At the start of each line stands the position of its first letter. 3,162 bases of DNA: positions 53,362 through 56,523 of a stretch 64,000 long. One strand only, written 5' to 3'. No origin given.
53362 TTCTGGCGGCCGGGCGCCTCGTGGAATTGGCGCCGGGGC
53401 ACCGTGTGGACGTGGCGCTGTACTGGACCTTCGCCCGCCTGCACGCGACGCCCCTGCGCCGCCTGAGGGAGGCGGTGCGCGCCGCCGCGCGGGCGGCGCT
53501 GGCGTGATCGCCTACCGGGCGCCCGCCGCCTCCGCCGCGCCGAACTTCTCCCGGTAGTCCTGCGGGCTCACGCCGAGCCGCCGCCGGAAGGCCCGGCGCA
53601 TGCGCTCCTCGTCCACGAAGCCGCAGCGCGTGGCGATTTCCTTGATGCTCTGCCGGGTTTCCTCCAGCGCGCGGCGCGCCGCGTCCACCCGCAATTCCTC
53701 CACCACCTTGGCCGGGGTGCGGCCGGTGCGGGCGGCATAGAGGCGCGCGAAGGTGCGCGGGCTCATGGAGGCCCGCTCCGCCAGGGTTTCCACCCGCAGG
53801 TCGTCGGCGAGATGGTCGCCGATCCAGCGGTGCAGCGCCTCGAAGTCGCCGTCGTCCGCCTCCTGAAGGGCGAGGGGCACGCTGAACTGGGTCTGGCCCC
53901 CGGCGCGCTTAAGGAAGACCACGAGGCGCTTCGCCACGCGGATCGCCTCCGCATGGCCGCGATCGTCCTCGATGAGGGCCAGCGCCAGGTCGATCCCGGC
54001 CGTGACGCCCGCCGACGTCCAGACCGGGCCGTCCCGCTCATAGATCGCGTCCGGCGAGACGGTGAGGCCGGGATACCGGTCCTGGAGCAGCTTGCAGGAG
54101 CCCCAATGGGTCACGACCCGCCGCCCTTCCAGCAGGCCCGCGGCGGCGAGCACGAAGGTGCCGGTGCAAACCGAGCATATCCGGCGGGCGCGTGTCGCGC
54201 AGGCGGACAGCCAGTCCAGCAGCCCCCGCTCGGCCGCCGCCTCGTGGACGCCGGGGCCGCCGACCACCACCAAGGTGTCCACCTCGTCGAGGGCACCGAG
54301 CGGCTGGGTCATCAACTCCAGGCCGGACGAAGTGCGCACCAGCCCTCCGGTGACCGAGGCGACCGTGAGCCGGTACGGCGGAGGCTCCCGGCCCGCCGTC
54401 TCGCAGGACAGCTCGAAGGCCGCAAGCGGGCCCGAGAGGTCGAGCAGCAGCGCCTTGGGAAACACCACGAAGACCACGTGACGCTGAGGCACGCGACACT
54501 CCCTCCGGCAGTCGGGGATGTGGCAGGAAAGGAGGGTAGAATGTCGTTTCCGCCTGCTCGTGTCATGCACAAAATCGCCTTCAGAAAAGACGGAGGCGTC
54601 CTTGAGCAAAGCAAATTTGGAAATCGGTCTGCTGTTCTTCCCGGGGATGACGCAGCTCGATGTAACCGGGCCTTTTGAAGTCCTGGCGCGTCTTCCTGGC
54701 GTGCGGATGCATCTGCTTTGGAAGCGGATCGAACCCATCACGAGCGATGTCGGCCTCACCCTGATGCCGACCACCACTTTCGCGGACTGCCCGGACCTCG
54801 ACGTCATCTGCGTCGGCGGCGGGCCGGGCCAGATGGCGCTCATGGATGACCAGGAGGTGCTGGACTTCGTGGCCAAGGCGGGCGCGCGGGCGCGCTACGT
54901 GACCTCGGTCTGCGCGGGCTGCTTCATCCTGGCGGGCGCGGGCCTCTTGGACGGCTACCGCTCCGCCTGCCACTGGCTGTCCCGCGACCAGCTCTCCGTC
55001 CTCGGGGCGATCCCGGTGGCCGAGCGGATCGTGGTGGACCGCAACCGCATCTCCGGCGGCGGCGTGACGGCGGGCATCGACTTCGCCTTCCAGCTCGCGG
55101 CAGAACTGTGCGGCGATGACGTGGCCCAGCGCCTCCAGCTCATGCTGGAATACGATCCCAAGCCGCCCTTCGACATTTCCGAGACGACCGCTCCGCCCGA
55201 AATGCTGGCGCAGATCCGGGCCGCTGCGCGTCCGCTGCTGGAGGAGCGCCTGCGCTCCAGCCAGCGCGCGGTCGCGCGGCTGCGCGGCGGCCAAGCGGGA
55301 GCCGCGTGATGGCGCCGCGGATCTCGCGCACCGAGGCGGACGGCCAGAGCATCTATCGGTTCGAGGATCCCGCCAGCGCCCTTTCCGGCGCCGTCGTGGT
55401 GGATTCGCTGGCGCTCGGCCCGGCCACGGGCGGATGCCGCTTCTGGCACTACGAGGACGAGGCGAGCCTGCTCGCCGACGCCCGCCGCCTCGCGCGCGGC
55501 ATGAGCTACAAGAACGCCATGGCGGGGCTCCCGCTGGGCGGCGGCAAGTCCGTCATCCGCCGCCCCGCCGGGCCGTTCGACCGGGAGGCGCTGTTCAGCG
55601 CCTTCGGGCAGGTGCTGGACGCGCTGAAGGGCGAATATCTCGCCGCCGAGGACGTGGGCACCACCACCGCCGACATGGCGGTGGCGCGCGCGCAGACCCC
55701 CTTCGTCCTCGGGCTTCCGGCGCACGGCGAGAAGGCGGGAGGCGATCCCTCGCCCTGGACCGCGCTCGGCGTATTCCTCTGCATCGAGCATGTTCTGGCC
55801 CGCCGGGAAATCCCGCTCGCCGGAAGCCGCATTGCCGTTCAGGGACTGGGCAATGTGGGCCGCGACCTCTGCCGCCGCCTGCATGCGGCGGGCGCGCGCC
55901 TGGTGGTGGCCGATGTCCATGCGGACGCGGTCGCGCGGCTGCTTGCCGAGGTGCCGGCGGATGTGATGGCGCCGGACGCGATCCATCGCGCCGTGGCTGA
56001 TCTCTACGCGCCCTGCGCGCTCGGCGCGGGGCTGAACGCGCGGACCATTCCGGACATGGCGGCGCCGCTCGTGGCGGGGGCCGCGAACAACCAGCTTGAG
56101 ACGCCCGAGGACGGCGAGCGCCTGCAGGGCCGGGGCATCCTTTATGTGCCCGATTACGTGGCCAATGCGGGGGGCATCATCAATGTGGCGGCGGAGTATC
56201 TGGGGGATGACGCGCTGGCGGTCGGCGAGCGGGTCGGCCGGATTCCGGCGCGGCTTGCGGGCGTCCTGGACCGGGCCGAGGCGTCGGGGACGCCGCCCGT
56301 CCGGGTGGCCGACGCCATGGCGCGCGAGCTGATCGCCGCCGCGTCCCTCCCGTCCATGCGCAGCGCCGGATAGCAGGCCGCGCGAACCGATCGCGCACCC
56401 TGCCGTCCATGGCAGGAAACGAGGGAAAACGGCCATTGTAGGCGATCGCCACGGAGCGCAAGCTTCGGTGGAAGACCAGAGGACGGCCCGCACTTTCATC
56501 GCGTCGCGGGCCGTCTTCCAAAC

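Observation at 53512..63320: Mirrored GlxA-AraC + isocyanide-hydratase-like modules bracketing a candidate isonitrile to formamide to amino acid to oxo-acid pathway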

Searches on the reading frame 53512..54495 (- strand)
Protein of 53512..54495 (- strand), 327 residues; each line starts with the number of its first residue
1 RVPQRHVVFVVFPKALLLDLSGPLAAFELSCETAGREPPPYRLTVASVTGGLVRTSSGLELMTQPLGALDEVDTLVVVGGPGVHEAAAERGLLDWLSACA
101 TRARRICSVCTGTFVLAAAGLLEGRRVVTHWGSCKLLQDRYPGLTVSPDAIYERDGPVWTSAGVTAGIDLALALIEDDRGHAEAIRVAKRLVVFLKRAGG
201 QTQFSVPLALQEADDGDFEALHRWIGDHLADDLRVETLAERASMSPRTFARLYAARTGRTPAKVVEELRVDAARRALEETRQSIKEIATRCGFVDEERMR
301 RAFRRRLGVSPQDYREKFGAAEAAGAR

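Call 3: search_protein_families(library=pfam, proteins=[window:53512-54495:-])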
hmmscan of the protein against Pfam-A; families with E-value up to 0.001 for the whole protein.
window:53512-54495:- (327 aa): 3 families
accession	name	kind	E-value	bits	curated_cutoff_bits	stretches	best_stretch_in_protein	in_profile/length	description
PF12833.13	HTH_18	-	3.8e-24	85.2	33.6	1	238-316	1-79/80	Helix-turn-helix domain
PF01965.30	DJ-1_PfpI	-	8.8e-20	71.6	26.6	1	6-176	2-164/165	DJ-1/PfpI family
PF00165.29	HTH_AraC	-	5.9e-16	58.6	26.6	2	280-315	7-41/42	Bacterial regulatory helix-turn-helix proteins, AraC family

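Call 4: search_protein_families(library=ncbifam, proteins=[window:53512-54495:-])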
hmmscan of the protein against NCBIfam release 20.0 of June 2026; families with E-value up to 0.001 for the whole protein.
window:53512-54495:- (327 aa): 31 families (the best 25 are shown)
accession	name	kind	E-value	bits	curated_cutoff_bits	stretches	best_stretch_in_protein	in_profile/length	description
NF006902.0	PRK09393.1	equivalog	1.4e-76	257.8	425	1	40-321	44-325/327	transcriptional regulator FtrA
NF052371.1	TransRegGbdRPseu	equivalog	1.2e-39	136.4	480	1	3-318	15-327/365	choline metabolism transcriptional regulator GbdR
NF010028.0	PRK13503.1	equivalog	2.2e-21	76.5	288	1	166-317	122-272/278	HTH-type transcriptional activator RhaS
NF007860.0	PRK10572.1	equivalog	8.6e-17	60.9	208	1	211-318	178-285/292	arabinose operon transcriptional regulator AraC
NF047788.1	TransRegPocR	equivalog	1.2e-13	51.1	500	1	208-318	181-291/296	transcriptional regulator PocR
NF049968.1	QhpR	equivalog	3.2e-13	49.5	250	1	224-315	193-284/284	AraC-like transcriptional regulator QhpR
NF007243.0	PRK09685.1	equivalog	5e-13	49.1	199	1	214-318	196-302/303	transcriptional regulator FeaR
NF040475.1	chlor_reg_RclR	equivalog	5.2e-13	49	400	1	234-318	195-279/284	reactive chlorine-specific transcriptional regulator RclR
NF047455.1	TF_Staph_AryK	equivalog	1.4e-11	43.4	850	1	211-320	152-261/759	transcriptional regulator AryK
NF010026.0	PRK13501.1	equivalog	1.6e-11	43.9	363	1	191-321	155-281/290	HTH-type transcriptional activator RhaR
NF012144.2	ramA_TF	equivalog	2e-11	44.3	180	1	219-317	8-106/108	RamA family antibiotic efflux transcriptional regulator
NF007584.0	PRK10219.1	equivalog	2.1e-11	44.1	174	1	219-317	8-106/107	superoxide response transcriptional regulator SoxS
NF050186.1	TransRegGliRPseudo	equivalog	1e-09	38.2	570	1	234-317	254-336/338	AraC family transcriptional regulator GliR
NF041686.2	ant_diox_reg_AndR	equivalog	3.6e-09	36.7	350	1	214-313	215-316/321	anthranilate 1,2-dioxygenase regulatory protein AndR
NF010025.2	PRK13500.1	equivalog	3.7e-09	36.6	525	1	226-317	186-277/282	HTH-type transcriptional activator RhaR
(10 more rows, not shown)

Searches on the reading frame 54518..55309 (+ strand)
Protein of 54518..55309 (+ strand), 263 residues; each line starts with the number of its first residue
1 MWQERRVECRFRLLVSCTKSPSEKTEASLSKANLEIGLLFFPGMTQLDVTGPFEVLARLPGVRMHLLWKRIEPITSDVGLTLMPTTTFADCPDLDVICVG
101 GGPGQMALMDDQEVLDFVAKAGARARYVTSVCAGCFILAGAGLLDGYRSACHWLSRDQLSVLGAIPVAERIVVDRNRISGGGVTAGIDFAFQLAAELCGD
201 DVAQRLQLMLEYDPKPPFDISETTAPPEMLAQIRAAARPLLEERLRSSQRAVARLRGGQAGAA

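Call 3: search_protein_families(library=pfam, proteins=[window:54518-55309:+])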
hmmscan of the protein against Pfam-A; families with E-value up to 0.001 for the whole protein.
window:54518-55309:+ (263 aa): 1 family
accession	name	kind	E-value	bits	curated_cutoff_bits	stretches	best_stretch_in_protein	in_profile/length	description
PF01965.30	DJ-1_PfpI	-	3.2e-22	79.5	26.6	1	38-195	5-164/165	DJ-1/PfpI family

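Call 4: search_protein_families(library=ncbifam, proteins=[window:54518-55309:+])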
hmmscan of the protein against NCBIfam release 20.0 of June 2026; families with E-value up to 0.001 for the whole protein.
window:54518-55309:+ (263 aa): 5 families
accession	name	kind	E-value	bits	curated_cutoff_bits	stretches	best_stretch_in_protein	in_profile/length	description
NF052371.1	TransRegGbdRPseu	equivalog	9e-17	61.1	480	1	32-212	15-202/365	choline metabolism transcriptional regulator GbdR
TIGR01383.1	not_thiJ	equivalog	3.1e-16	59.6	131.25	1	41-206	7-177/180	DJ-1 family glyoxalase III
NF006902.0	PRK09393.1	equivalog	4.9e-12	45.7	425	1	74-206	57-191/327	transcriptional regulator FtrA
TIGR01382.1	PfpI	subfamily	6.5e-07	29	139.05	1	92-179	61-150/169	DJ-1/PfpI/YhbO family deglycase/protease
NF040823.1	deglyc_PfpI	equivalog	3.2e-06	27.1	330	1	74-180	40-148/166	deglycase PfpI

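Call 6: search_solved_structures(query=window:54518-55309:+, show_alignments=2)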
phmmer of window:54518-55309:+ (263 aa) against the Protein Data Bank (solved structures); distinct sequences matched with E-value up to 0.001: 44.
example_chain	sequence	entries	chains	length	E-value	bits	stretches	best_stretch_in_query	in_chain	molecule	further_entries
3nor_A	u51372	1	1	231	2.5e-71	243.4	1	34-258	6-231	ThiJ/PfpI family protein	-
3non_A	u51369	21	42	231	3.4e-71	242.9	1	34-258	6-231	Isocyanide hydratase | Isonitrile hydratase InhA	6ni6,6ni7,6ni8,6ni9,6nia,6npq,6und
3nov_A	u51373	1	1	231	1.2e-70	241.2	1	34-258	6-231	ThiJ/PfpI family protein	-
9mxp_A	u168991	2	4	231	1.4e-70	240.9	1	34-258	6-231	Cyclohexyl-isocyanide hydratase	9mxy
6ni5_A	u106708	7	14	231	2.3e-70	240.2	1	34-258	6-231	Isonitrile hydratase InhA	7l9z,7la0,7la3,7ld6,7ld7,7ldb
6ni4_A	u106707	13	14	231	4.1e-70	239.4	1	34-258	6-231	Isonitrile hydratase InhA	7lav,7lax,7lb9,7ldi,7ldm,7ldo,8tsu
3noo_A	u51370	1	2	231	6.1e-70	238.8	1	34-258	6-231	ThiJ/PfpI family protein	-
3noq_A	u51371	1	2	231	7.6e-70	238.5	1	34-258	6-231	ThiJ/PfpI family protein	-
3ewn_A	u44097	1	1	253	2.9e-57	197.3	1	35-237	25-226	ThiJ/PfpI family protein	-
3mgk_A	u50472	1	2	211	3e-12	49.8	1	35-212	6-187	Intracellular protease/amidase related enzyme (ThiJ family)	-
4k2h_A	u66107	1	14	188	5.6e-10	42.3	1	33-208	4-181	Intracellular protease/amidase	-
4ofw_A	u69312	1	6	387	1.9e-07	34.1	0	78-194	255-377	Protein DJ-1 homolog D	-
3uk7_A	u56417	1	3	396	2.1e-07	33.9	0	78-194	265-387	Class I glutamine amidotransferase-like domain-containing protein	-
3bhn_A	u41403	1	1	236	4.1e-06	29.7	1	35-225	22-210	ThiJ/PfpI domain protein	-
4e08_A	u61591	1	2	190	4.2e-06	29.6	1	39-206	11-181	DJ-1 beta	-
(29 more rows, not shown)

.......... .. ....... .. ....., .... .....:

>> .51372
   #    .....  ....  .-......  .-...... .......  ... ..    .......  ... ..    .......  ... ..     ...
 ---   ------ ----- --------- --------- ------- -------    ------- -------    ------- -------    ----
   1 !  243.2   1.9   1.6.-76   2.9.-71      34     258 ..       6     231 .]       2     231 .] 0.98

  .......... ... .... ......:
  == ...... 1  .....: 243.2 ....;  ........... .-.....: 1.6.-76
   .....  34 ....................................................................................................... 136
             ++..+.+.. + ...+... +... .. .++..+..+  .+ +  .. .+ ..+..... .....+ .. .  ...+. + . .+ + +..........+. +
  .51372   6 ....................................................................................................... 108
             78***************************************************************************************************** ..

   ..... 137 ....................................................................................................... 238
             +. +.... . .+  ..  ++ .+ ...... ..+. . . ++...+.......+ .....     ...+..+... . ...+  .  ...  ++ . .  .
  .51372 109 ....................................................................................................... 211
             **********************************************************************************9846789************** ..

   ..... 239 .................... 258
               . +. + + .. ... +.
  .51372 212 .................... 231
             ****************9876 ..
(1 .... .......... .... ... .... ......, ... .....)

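Call 78: search_protein_families(library=padloc, proteins=[window:54602-55309:+], max_evalue=0.001)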
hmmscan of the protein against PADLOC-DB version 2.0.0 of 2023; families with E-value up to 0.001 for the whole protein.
window:54602-55309:+ (235 aa): 0 families

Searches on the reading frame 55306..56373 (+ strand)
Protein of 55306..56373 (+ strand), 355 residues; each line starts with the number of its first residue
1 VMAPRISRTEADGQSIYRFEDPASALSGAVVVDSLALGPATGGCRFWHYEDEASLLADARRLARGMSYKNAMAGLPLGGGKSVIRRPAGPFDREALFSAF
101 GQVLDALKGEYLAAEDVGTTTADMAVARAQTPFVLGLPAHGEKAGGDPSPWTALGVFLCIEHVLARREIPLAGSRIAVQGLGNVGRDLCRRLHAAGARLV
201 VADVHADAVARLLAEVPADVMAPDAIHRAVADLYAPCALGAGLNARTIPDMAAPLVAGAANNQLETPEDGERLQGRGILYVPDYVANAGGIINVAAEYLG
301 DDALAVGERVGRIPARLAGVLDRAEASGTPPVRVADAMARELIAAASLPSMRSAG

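Call 3: search_protein_families(library=pfam, proteins=[window:55306-56373:+])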
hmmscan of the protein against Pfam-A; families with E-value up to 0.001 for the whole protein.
window:55306-56373:+ (355 aa): 3 families
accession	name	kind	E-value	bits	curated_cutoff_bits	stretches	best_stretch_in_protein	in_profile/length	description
PF02812.23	ELFV_dehydrog_N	-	1.6e-19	70.4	25.3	1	25-130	20-126/129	Glu/Leu/Phe/Val dehydrogenase, dimerisation domain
PF00208.27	ELFV_dehydrog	-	1.3e-17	64.8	23.4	2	219-301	100-184/241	Glutamate/Leucine/Phenylalanine/Valine dehydrogenase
PF03446.21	NAD_binding_2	-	0.00077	19.9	21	0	175-220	1-43/161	NAD binding domain of 6-phosphogluconate dehydrogenase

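Call 4: search_protein_families(library=ncbifam, proteins=[window:55306-56373:+])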
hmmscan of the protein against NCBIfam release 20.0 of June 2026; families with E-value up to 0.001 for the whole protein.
window:55306-56373:+ (355 aa): 8 families
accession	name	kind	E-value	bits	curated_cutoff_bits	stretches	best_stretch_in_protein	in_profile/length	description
NF035922.1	Trp_DH_ScyB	equivalog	1e-75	254.9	600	1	15-346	13-342/346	tryptophan dehydrogenase ScyB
NF040817.1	GdhA_Arch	equivalog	9e-17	61.3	750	2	27-193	55-232/419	glutamate dehydrogenase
NF041398.1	GluDhGdhB_Halo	equivalog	6.7e-15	54.9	620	1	37-301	62-350/410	glutamate dehydrogenase GdhB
NF006929.0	PRK09414.1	equivalog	1.2e-10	40.9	536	0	213-298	294-381/445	NADP-specific glutamate dehydrogenase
NF010633.0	PRK14030.1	subfamily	2.6e-08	33.4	743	0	35-201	82-256/445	glutamate dehydrogenase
NF010634.0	PRK14031.1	equivalog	1.5e-06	27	822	0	32-200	79-255/444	NADP-specific glutamate dehydrogenase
NF006162.0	PRK08306.1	equivalog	9.7e-05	21.8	261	1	160-214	141-195/297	dipicolinate synthase subunit DpsA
TIGR02853.1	spore_dpaA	equivalog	0.00049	19.4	319.65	1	164-217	142-195/287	dipicolinic acid synthetase subunit A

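Call 19: search_solved_structures(query=window:55306-56373:+, max_evalue=0.001)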
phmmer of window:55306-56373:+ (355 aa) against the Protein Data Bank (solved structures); distinct sequences matched with E-value up to 0.001: 64 (the best 60 are shown).
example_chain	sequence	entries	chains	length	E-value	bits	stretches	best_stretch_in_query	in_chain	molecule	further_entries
8gxd_A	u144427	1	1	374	1.5e-82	281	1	14-346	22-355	Glu/Leu/Phe/Val dehydrogenase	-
6acf_A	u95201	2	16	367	1.5e-80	274.4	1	14-344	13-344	Leucine dehydrogenase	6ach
1leh_A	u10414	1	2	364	1.8e-79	270.9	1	14-346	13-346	LEUCINE DEHYDROGENASE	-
8hpe_A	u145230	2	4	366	1e-78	268.4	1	14-349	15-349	Leucine dehydrogenase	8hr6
3vpx_A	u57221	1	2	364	4e-75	256.6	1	14-346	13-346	Leucine dehydrogenase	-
7vid_A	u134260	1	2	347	8.8e-75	255.5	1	15-343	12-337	Leucine dehydrogenase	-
5b37_A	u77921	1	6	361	1.8e-63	218.2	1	27-340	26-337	Tryptophan dehydrogenase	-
1bw9_A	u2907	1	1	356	4.4e-46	161.1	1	15-342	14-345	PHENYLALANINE DEHYDROGENASE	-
1c1x_A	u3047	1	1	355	4.4e-46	161.1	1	15-342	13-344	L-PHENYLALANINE DEHYDROGENASE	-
1bxg_A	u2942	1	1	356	4.8e-46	161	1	12-342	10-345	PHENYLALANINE DEHYDROGENASE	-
1c1d_B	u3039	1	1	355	6.1e-46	160.6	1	15-342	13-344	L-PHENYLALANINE DEHYDROGENASE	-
1bw9_B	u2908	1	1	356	6.3e-46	160.6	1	15-342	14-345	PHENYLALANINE DEHYDROGENASE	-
1c1x_B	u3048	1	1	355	6.3e-46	160.6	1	15-342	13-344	PROTEIN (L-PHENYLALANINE DEHYDROGENASE)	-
1c1d_A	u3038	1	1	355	7e-46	160.5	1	16-342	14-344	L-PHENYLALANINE DEHYDROGENASE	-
1bxg_B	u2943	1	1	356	9.5e-46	160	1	15-342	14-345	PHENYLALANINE DEHYDROGENASE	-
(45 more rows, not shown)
